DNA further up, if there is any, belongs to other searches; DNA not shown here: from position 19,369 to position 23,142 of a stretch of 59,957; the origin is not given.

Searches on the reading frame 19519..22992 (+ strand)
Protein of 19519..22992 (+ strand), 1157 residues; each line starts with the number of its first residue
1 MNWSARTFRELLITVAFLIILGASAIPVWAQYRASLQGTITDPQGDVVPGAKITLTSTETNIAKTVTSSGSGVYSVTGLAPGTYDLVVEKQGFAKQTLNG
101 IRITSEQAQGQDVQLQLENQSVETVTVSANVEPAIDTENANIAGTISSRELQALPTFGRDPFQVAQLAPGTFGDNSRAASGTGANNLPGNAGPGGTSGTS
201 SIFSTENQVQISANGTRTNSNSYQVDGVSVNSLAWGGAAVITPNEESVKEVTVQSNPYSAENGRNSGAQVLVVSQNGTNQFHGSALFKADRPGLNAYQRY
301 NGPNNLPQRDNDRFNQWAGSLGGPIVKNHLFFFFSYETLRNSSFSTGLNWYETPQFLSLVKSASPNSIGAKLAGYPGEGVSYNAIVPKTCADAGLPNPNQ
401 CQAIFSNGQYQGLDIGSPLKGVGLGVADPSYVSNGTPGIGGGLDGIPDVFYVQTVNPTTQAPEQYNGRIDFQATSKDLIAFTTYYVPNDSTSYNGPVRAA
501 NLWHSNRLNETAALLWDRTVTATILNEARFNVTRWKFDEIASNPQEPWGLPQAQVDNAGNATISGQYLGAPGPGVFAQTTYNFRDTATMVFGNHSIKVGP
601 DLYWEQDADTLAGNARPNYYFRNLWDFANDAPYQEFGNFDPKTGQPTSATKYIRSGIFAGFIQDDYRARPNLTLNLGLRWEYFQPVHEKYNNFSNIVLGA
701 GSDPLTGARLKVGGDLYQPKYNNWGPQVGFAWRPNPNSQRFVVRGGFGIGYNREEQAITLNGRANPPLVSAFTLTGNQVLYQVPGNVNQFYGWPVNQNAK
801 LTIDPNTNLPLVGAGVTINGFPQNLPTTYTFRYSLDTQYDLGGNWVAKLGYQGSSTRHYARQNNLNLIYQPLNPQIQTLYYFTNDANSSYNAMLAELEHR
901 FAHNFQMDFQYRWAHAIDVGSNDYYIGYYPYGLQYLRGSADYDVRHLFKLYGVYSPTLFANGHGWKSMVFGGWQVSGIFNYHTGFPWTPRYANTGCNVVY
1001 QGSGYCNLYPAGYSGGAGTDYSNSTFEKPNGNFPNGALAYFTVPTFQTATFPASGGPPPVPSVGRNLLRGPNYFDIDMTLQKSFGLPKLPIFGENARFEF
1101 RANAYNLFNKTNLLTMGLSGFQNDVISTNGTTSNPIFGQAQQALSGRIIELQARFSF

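Call 16: search_protein_families(library=pfam, proteins=[window:19519-22992:+], max_evalue=0.0001)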
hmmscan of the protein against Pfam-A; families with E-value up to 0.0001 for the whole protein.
window:19519-22992:+ (1157 aa): 6 families
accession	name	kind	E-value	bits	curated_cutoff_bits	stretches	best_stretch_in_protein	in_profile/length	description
PF25183.1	OMP_b-brl_4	-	4.8e-127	426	30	1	274-1149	2-837/838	Outer membrane beta barrel domain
PF13620.12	CarboxypepD_reg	-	2.8e-19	69.7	32.3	1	35-116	1-82/82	Carboxypeptidase regulatory-like domain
PF13715.12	CarbopepD_reg_2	-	2.2e-06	28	32.2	1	36-127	1-88/88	CarboxypepD_reg-like domain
PF00593.30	TonB_dep_Rec_b-barrel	-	5.9e-06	26.8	27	1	472-753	3-243/436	TonB dependent receptor-like, beta-barrel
PF17210.9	SdrD_B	-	9.5e-06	26.2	29.7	1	41-126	17-94/112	SdrD B-like domain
PF17802.7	SpaA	-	5.4e-05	23.7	23.1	0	41-91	8-60/91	Prealbumin-like fold domain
